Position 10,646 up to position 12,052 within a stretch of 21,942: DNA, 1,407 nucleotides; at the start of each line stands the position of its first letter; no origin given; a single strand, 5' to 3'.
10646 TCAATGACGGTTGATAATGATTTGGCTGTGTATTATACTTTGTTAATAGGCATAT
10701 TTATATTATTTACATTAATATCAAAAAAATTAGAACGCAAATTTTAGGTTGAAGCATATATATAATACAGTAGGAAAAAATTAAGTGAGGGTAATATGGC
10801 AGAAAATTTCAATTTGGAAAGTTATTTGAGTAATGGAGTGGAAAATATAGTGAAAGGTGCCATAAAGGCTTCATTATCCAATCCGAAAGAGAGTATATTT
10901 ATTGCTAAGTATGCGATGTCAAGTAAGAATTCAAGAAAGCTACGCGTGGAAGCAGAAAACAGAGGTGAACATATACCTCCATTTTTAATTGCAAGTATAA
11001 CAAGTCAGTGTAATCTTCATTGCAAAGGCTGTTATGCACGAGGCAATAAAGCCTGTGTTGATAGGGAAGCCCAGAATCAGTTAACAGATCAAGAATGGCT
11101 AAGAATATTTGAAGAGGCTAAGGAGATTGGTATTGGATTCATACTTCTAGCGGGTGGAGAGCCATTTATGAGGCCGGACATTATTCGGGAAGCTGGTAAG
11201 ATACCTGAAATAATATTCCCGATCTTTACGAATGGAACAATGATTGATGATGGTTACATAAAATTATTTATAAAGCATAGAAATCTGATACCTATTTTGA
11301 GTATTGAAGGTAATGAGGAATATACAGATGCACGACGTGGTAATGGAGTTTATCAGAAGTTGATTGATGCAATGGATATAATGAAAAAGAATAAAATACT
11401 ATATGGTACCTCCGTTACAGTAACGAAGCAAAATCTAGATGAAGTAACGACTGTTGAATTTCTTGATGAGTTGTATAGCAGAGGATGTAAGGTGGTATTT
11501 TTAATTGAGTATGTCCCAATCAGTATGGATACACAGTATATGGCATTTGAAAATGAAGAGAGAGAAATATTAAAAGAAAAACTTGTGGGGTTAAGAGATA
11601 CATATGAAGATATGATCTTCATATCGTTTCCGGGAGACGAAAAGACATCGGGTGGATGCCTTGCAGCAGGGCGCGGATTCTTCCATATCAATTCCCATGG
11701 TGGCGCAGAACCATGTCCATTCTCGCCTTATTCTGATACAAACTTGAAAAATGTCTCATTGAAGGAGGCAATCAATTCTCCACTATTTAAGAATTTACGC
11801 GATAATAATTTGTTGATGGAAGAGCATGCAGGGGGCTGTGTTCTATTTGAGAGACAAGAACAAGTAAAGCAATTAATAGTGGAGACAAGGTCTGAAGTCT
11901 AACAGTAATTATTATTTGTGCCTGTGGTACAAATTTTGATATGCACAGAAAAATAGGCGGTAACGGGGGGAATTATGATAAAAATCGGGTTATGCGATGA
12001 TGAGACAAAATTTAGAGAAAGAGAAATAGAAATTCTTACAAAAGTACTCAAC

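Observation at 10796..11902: Radical SAM enzyme with only the first half of a SPASM domain (twitch-like) and a short N-terminal region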

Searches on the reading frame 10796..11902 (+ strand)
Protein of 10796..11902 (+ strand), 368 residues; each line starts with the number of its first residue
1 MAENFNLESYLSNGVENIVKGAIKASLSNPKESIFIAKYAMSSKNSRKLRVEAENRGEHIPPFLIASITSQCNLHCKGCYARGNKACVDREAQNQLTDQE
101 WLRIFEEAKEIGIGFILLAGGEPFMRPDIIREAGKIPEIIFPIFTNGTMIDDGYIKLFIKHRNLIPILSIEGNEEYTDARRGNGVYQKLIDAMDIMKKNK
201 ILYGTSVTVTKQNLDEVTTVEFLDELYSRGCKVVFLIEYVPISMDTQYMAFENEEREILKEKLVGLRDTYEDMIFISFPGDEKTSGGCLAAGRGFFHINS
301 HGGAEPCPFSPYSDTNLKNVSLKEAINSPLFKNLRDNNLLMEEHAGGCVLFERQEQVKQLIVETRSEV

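Call 3: search_protein_families(library=pfam, proteins=[window:10796-11902:+], max_evalue=1)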
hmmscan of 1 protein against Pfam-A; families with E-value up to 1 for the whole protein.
window:10796-11902:+ (368 aa): 4 families
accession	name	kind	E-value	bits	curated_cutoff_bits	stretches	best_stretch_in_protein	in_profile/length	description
PF04055.27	Radical_SAM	-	4.6e-19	69.6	29.5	1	67-223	2-166/166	Radical SAM superfamily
PF13353.11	Fer4_12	-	1.3e-06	29.2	22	1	69-128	12-68/137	4Fe-4S single cluster domain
PF13186.11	SPASM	-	0.00065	20.4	21.5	1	288-338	1-56/67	Iron-sulfur cluster-binding domain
PF08671.16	SinI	-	0.21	11.9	31.4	1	98-113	2-17/28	Anti-repressor SinI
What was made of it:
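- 10796..11902 (+): Radical SAM/twitch enzyme gene, 368 aa. Pfam Radical_SAM 4.6e-19 (call 3).
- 10796..10990 (+): Family-specific N-terminal extension (residues 1-65), predicted as a two-helix hairpin and not an RRE. No Pfam hit in this stretch at E<=1 (call 3).
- On Radical SAM superfamily (PF04055): PF04055 scores 69.6 bits against 29.5 (call 3).
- On SPASM domain (PF13186 / TIGR04085): PF13186 scores 20.4 bits against 21.5 and covers profile positions 1-56 of 67 (call 3).
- On Radical SAM RiPP maturases (sacti-/ranthipeptide, PqqE/MftC-like): No PqqD or other Pfam hit in residues 1-66 at E<=1 (call 3).
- Checked: Pfam gives Radical_SAM at 4.6e-19 (residues 67-223) and a partial SPASM hit at residues 288-338, profile positions 1-56 of 67, scoring 20.4 bits against a 21.5-bit cut-off (call 3).
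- No PqqD/RRE hit (call 3).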

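Call 4: search_protein_families(library=ncbifam, proteins=[window:10796-11902:+], max_evalue=1)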
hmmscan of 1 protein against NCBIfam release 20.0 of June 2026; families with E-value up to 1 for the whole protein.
window:10796-11902:+ (368 aa): 71 families (the best 25 are shown)
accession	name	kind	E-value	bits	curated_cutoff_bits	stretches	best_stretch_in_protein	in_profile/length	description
TIGR04250.1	SCM_rSAM_ScmE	equivalog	1.8e-22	79.7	400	1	67-225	8-168/358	SynChlorMet cassette radical SAM/SPASM protein ScmE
TIGR04545.1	rSAM_ahbD_hemeb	equivalog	2.7e-19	69.8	500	2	67-236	5-175/339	heme b synthase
TIGR04051.1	rSAM_NirJ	equivalog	5.2e-19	68.4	515.45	1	62-219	2-158/354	heme d1 biosynthesis radical SAM protein NirJ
NF047865.1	rSAM_PapB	equivalog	5.9e-19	68.5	340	1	67-262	8-212/330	PapB family radical SAM/SPASM ranthipeptide maturase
TIGR04053.2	TIGR04053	equivalog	8.6e-18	64.7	395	2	61-264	7-211/366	TIGR04053 family radical SAM/SPASM domain-containing protein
NF045574.1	sacti_mat_StsB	exception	1.3e-17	63.9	625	1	67-348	101-382/466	StsB family radical SAM/SPASM domain sactipeptide maturase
TIGR04055.1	rSAM_NirJ2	equivalog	4.6e-17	62.6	500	1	68-339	6-287/326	putative heme d1 biosynthesis radical SAM protein NirJ2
NF050035.1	rSAM_WgK_link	exception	1e-16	60.9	650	1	63-226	10-174/367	radical SAM/SPASM peptide maturase WgkB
TIGR04546.1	rSAM_ahbC_deAc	equivalog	3.1e-16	59.2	650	1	61-220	38-196/390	12,18-didecarboxysiroheme deacetylase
TIGR04054.1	rSAM_NirJ1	equivalog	6.5e-16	57.9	650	1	58-220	32-193/387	putative heme d1 biosynthesis radical SAM protein NirJ1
TIGR04317.1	W_rSAM_matur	equivalog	1.7e-14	53.7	380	1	66-307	8-255/349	tungsten cofactor oxidoreductase radical SAM maturase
TIGR04084.1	rSAM_AF0577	subfamily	3e-14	52.7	225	1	68-212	3-141/347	TIGR04084 family radical SAM/SPASM domain-containing protein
TIGR03962.1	mycofact_rSAM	equivalog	3.2e-14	52.9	265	1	54-338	4-295/339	mycofactocin radical SAM maturase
TIGR02668.1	moaA_archaeal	equivalog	3.2e-14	52.6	325.25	1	66-254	14-202/303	GTP 3',8-cyclase MoaA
TIGR03942.1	sulfatase_rSAM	equivalog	3.9e-14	52.5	349.45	1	64-233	3-186/363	anaerobic sulfatase maturase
TIGR02666.1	moaA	equivalog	4.3e-13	49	284.05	1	67-251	15-204/336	GTP 3',8-cyclase MoaA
TIGR04403.1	rSAM_skfB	equivalog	6.4e-13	48.3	300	1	66-310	108-351/402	sporulation killing factor system radical SAM maturase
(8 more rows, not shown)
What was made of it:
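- On Curated equivalogs (ScmE, AhbD, NirJ, PapB, anSME, MoaA, MftC, SkfB, W-cofactor maturase): The best hit is ScmE at 79.7 bits against a 400-bit cut-off, and all others fall further below (call 4).
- Closest known: MoaA. Different: TIGR02666 scores 49 bits against a 284-bit cut-off (call 4).
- Closest known: anSME, BtrN and other SPASM/twitch dehydrogenases. Different: TIGR03942 scores 52.5 bits against a 349-bit cut-off (call 4).
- Closest known: AhbD, NirJ and AhbC. Same: They are among the top NCBIfam hits, at 2.7e-19 to 6.5e-16 (call 4).
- NCBIfam lists PapB, StsB and WgkB among its weak hits (call 4). All RiPP-maturase models score 60-70 bits against cut-offs of 340-650 (call 4). AhbD, NirJ, NirJ2 and AhbC are among the best NCBIfam hits (call 4). 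The AhbD and NirJ hits cover mostly the generic core and score 58-70 bits against cut-offs of 500-650 (call 4). TIGR04317 (tungsten cofactor oxidoreductase maturase) hits across residues 66-307 (call 4). Scores of 49-54 bits fall far below cut-offs of 284-380 (call 4).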

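Call 7: find_homologous_proteins(query=window:10796-11902:+)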
Query window:10796-11902:+ (368 aa): 8000 proteins with E <= 0.001 among 8000 candidates; the best 120 are listed.
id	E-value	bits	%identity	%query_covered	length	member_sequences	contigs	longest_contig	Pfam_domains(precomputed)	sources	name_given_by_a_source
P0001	8.3e-224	760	91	99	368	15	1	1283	PF04055.28,PF13353.12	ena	-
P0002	1.2e-223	760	90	100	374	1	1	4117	PF04055.28,PF13353.12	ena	-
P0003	2.8e-223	758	89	100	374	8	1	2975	PF04055.28,PF13353.12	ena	-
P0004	7.7e-223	757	90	100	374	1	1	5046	PF04055.28,PF13353.12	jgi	-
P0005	2.2e-222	755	90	100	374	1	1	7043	PF04055.28,PF13353.12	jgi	-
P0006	7.2e-217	737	88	100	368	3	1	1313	PF04055.28,PF13353.12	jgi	-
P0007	2.9e-214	729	87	98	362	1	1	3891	PF04055.28,PF13353.12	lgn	-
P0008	6.1e-212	721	87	98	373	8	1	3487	PF04055.28,PF13353.12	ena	-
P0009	2.1e-183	627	74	98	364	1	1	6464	PF04055.28,PF13353.12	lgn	-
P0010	1.2e-180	618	74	98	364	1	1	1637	PF04055.28,PF13353.12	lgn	-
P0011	2.5e-180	617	75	96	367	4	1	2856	PF04055.28,PF13353.12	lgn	-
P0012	4.3e-180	616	73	98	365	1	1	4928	PF04055.28,PF13353.12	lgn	-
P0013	2.3e-179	614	72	98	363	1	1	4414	PF04055.28,PF13353.12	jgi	-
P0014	3.5e-179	613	72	99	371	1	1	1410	PF04055.28,PF13353.12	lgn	-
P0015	5.9e-179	613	72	99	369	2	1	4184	PF04055.28,PF13353.12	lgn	-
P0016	8.8e-179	612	73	98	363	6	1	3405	PF04055.28,PF13353.12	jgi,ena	-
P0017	2.1e-177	607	71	98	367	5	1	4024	PF04055.28,PF13353.12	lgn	-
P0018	3.9e-174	597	72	98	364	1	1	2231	PF04055.28,PF13353.12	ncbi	-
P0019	9.7e-174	595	70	98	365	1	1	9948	PF04055.28,PF13353.12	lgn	-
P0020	2.0e-173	594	73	97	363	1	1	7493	PF04055.28,PF13353.12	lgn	-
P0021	2.4e-173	594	71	98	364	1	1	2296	PF04055.28,PF13353.12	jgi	jgi:MoaA/NifB/PqqE/SkfB family radical SAM enzyme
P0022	2.7e-173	594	70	98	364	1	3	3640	PF04055.28,PF13353.12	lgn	-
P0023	8.3e-173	592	71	97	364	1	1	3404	PF04055.28,PF13353.12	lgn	-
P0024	1.1e-171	589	70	98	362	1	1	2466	PF04055.28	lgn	-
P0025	2.4e-169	581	68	97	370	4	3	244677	PF04055.28,PF13353.12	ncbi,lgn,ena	-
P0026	6.7e-169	579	69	98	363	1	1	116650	PF04055.28,PF13353.12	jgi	-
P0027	6.8e-169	579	68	98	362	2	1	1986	PF04055.28,PF13353.12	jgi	jgi:MoaA/NifB/PqqE/SkfB family radical SAM enzyme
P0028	2.0e-168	578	67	97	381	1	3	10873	PF04055.28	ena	-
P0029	3.2e-168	577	68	99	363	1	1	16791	PF04055.28,PF13353.12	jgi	jgi:MoaA/NifB/PqqE/SkfB family radical SAM enzyme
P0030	4.4e-168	577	69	97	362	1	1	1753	PF04055.28,PF13353.12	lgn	-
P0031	8.7e-168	576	68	97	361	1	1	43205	PF04055.28,PF13353.12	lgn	-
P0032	1.0e-167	576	68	97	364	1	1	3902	PF04055.28,PF13353.12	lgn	-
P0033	1.1e-167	575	68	97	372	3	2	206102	PF04055.28,PF13353.12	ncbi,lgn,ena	-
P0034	2.6e-167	574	68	97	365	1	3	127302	PF04055.28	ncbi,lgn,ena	-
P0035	2.9e-167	574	67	98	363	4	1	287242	PF13186.12,PF04055.28,PF13353.12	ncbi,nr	ncbi:radical SAM protein [Clostridium acetobutylicum]|nr:radical SAM protein [Clostridium acetobutyl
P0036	3.9e-167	574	67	99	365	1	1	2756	PF04055.28,PF13353.12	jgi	jgi:MoaA/NifB/PqqE/SkfB family radical SAM enzyme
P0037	4.8e-167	573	67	98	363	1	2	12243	PF04055.28,PF13353.12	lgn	-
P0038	9.1e-167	572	68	98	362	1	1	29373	PF13186.12,PF04055.28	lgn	-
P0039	1.9e-166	571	70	98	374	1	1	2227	PF04055.28,PF13353.12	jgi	jgi:MoaA/NifB/PqqE/SkfB family radical SAM enzyme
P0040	1.9e-166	571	67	99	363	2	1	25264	PF04055.28,PF13353.12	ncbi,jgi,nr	ncbi:MAG: radical protein [Anaerocolumna sp.]|jgi:MoaA/NifB/PqqE/SkfB family radical SAM enzyme|nr:r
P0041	2.4e-166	571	67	99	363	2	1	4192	PF04055.28,PF13353.12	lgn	-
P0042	5.0e-166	570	67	99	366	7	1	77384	PF04055.28,PF13353.12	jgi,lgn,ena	-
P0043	6.9e-166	570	67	98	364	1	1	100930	PF04055.28,PF13353.12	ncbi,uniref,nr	ncbi:radical SAM protein [Anaerosacchariphilus polymeriproducens]|uniref:Radical SAM protein n=1 Tax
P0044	8.2e-166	569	68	98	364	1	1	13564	PF04055.28,PF13353.12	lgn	-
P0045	1.2e-165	569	66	98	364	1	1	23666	PF04055.28,PF13353.12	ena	-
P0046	1.3e-165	569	69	98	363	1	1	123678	PF04055.28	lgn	-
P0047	1.6e-165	568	69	98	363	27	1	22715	PF04055.28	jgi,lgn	-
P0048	1.9e-165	568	67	98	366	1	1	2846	PF04055.28,PF13353.12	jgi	-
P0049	3.1e-165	567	67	97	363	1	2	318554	PF04055.28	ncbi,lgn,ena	-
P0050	3.4e-165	567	68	97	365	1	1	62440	PF04055.28,PF13353.12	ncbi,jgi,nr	ncbi:MAG: MoeA/NarA subfamily Fe-S oxidoreductase [Herbinix sp.]|jgi:MoaA/NifB/PqqE/SkfB family radi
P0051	4.0e-165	567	68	98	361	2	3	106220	PF04055.28,PF13353.12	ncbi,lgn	-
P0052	4.2e-165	567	69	98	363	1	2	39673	PF04055.28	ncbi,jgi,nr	ncbi:MAG: radical SAM protein [Paenibacillaceae bacterium]|nr:radical SAM protein [Paenibacillaceae 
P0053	6.2e-165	566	66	98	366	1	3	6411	PF04055.28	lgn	-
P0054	6.5e-165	566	68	98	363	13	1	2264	PF04055.28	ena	-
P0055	1.0e-164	566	68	98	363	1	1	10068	PF04055.28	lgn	-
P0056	1.1e-164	566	69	98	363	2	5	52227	PF04055.28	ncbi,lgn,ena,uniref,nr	ncbi:MoaA/NifB/PqqE/SkfB family radical SAM enzyme [Lacrimispora xylanisolvens]|uniref:MoaA/NifB/Pqq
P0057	1.2e-164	565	67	97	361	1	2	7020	PF04055.28,PF13353.12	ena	-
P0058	1.5e-164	565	66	99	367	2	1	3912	PF04055.28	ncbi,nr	ncbi:MAG TPA: radical SAM protein [Lachnospiraceae bacterium]|nr:radical SAM protein [Lachnospiracea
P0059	1.7e-164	565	68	98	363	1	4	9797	PF04055.28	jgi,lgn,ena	-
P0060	2.1e-164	565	65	98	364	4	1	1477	PF04055.28,PF13353.12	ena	-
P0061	2.2e-164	565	67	98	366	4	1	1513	PF04055.28,PF13353.12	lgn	-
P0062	9.3e-164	563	68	98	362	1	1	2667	PF04055.28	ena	-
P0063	1.0e-163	562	69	98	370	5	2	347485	PF04055.28,PF13353.12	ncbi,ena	-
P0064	1.1e-163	562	67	98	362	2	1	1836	PF04055.28,PF13353.12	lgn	-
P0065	1.3e-163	562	65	97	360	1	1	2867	PF04055.28,PF13353.12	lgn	-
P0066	1.6e-163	562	68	97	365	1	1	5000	PF04055.28,PF13353.12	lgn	-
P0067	5.6e-163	560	66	98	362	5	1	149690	PF04055.28,PF13353.12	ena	-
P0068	5.7e-163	560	65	98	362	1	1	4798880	PF04055.28,PF13353.12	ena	-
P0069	1.1e-162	559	67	97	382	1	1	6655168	PF04055.28,PF13353.12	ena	-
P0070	1.6e-162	558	66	98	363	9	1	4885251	PF13186.12,PF04055.28,PF13353.12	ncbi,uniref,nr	ncbi:radical SAM protein [Clostridium felsineum]|uniref:radical SAM protein n=1 Tax=Clostridium fels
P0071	2.0e-162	558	67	98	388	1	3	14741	PF04055.28,PF13353.12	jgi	jgi:MoaA/NifB/PqqE/SkfB family radical SAM enzyme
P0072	5.3e-162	557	67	97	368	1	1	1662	PF04055.28,PF13353.12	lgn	-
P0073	8.0e-162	556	66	97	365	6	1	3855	PF04055.28,PF13353.12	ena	-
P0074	9.6e-162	556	68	94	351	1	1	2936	PF04055.28,PF13353.12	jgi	jgi:MoaA/NifB/PqqE/SkfB family radical SAM enzyme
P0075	1.0e-161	556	64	97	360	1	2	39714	PF04055.28,PF13353.12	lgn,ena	-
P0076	1.7e-161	555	67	98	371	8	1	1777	PF04055.28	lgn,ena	-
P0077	1.8e-161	555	66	98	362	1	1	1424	PF04055.28,PF13353.12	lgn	-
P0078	2.0e-161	555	65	98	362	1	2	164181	PF04055.28,PF13353.12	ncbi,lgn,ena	-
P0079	2.1e-161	555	66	97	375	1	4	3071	PF04055.28,PF13353.12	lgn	-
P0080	3.3e-161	554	66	98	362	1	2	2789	PF04055.28,PF13353.12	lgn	-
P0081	3.4e-161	554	67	97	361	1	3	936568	PF04055.28,PF13353.12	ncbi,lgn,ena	-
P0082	5.7e-161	553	65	98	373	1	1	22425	PF04055.28,PF13353.12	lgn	-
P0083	6.3e-161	553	65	98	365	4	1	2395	PF04055.28,PF13353.12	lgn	-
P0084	7.3e-161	553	65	99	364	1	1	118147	PF04055.28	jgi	-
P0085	1.7e-160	552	65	99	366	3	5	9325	PF04055.28,PF13353.12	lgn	-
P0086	2.3e-160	551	66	98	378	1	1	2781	PF04055.28,PF13353.12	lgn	-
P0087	2.3e-160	551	65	99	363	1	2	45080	PF04055.28,PF13353.12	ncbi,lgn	-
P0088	3.4e-160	551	65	98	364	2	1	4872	PF04055.28,PF13353.12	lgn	-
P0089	3.6e-160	551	65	97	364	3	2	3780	PF04055.28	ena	-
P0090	3.8e-160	551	63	98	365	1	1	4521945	PF04055.28,PF13353.12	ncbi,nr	ncbi:radical SAM, pyruvate-formate lyase-activating enzyme like [Lachnospiraceae bacterium KM106-2]|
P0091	4.5e-160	550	66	97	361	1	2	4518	PF04055.28,PF13353.12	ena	-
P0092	4.7e-160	550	64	98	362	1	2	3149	PF04055.28,PF13353.12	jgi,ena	-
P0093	4.9e-160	550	65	98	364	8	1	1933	PF04055.28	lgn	-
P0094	6.0e-160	550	65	98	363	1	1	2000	PF04055.28,PF13353.12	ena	-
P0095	6.5e-160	550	64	97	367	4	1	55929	PF04055.28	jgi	jgi:MoaA/NifB/PqqE/SkfB family radical SAM enzyme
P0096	7.6e-160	550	65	98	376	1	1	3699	PF04055.28,PF13353.12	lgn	-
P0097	8.8e-160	549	65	98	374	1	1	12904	PF04055.28,PF13353.12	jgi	jgi:MoaA/NifB/PqqE/SkfB family radical SAM enzyme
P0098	9.8e-160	549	64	98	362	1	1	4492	PF04055.28,PF13353.12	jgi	-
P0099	1.5e-159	549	66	98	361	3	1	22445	PF04055.28,PF13353.12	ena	-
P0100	1.6e-159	549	66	98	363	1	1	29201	PF04055.28,PF13353.12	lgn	-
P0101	2.5e-159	548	65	98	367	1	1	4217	PF04055.28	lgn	-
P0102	2.8e-159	548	65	98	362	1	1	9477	PF04055.28,PF13353.12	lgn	-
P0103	3.0e-159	548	67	98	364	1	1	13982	PF04055.28,PF13353.12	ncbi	-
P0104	3.9e-159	547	66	98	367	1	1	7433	PF04055.28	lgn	-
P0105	4.9e-159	547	66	98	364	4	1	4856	PF04055.28,PF13353.12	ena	-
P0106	5.6e-159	547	63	98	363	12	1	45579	PF04055.28,PF13353.12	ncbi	-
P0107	5.8e-159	547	65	98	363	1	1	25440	PF04055.28,PF13353.12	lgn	-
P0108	6.0e-159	547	64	98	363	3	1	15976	PF04055.28,PF13353.12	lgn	-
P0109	8.5e-159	546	64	98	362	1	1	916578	PF04055.28,PF13353.12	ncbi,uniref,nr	ncbi:radical SAM protein [Konateibacter massiliensis]|uniref:radical SAM protein n=1 Tax=Konateibact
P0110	1.5e-158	545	65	98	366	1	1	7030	PF04055.28,PF13353.12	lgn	-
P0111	1.8e-158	545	64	99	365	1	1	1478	PF04055.28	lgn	-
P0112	2.3e-158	545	65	98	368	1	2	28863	PF04055.28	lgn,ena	-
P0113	2.5e-158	545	65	98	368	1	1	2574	PF04055.28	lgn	-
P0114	2.6e-158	545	64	98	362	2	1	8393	PF04055.28,PF13353.12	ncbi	-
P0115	3.3e-158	544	65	97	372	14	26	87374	PF04055.28,PF13353.12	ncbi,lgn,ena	-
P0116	3.3e-158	544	64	98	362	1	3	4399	PF04055.28,PF13353.12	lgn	-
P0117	3.4e-158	544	64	98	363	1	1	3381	PF04055.28,PF13353.12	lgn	-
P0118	4.6e-158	544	65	98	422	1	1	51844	PF04055.28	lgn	-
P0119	4.6e-158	544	66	98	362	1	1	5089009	PF04055.28,PF13353.12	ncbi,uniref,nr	ncbi:radical SAM protein [Anaeromicropila herbilytica]|uniref:Radical SAM protein n=1 Tax=Anaeromicr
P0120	5.2e-158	544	65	98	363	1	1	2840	PF04055.28,PF13353.12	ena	-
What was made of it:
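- Checked: More than 8000 homologues exist (call 7).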

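Call 8: search_solved_structures(query=window:10796-11902:+, max_evalue=0.01, show_alignments=2)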
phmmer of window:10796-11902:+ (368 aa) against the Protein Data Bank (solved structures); distinct sequences matched with E-value up to 0.01: 15.
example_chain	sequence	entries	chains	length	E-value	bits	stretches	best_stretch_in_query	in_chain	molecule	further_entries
6efn_A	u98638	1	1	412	2.2e-09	39.9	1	59-309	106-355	Sporulation killing factor maturation protein SkfB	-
6c8v_A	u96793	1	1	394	1e-08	37.7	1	61-139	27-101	Coenzyme PQQ synthesis protein E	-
5wgg_A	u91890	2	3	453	5.7e-06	28.7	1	60-248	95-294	Radical SAM domain protein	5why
5v1q_A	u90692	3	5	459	1.7e-05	27.2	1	59-172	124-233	Radical SAM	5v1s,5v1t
2fb2_A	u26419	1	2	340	0.00081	21.6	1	64-152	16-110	Molybdenum cofactor biosynthesis protein A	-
1tv7_A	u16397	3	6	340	0.0012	21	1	65-152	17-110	Molybdenum cofactor biosynthesis protein A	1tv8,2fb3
7n7i_A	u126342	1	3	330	0.0044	19.2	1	59-213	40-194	Viperin-like enzyme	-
9dfw_A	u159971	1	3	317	0.0056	18.8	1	66-213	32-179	Radical SAM core domain-containing protein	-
6b4c_A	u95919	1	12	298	0.0057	18.8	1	63-213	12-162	Viperin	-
4k37_A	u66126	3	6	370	0.0059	18.8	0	63-217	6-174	Anaerobic sulfatase-maturating enzyme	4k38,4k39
7tol_A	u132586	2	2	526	0.0066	18.6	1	67-172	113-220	glycerol dibiphytanyl glycerol tetraether - macrocyclic archaeol synthase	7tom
9dgw_A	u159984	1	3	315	0.0069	18.5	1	66-213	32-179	Radical SAM core domain-containing protein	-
4k36_A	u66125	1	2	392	0.0071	18.5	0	63-217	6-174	Anaerobic sulfatase-maturating enzyme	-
7vob_C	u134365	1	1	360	0.009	18.2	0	61-187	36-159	Cytosylglucuronate decarboxylase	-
7voc_C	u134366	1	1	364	0.0092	18.1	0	61-187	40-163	Cytosylglucuronate decarboxylase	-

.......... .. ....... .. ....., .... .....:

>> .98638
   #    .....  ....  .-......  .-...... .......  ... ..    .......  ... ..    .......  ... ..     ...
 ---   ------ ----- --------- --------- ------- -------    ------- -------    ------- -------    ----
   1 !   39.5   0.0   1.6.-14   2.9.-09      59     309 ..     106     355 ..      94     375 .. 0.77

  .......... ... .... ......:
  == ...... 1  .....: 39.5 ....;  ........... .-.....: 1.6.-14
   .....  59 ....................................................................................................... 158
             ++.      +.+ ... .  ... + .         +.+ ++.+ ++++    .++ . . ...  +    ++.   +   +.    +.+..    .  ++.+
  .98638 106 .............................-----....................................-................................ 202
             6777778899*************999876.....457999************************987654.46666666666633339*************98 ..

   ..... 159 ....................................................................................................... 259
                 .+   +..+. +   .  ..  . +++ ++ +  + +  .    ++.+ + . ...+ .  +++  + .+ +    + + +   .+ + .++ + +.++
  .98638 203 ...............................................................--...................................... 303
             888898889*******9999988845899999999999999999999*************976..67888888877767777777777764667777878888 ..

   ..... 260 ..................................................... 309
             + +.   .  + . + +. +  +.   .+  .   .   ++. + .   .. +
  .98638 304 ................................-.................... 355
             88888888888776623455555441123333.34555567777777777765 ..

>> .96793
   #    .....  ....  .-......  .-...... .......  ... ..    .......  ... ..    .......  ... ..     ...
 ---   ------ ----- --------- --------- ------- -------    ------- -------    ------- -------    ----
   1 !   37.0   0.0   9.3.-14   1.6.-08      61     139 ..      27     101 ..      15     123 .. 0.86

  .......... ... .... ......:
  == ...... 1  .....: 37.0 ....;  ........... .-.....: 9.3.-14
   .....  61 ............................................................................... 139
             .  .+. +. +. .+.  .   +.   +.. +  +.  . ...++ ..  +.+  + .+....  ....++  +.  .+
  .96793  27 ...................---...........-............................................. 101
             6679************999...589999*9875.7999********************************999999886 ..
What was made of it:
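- Closest known: MoaA. Different: The sequence match is confined to the core (residues 64-152; call 8).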
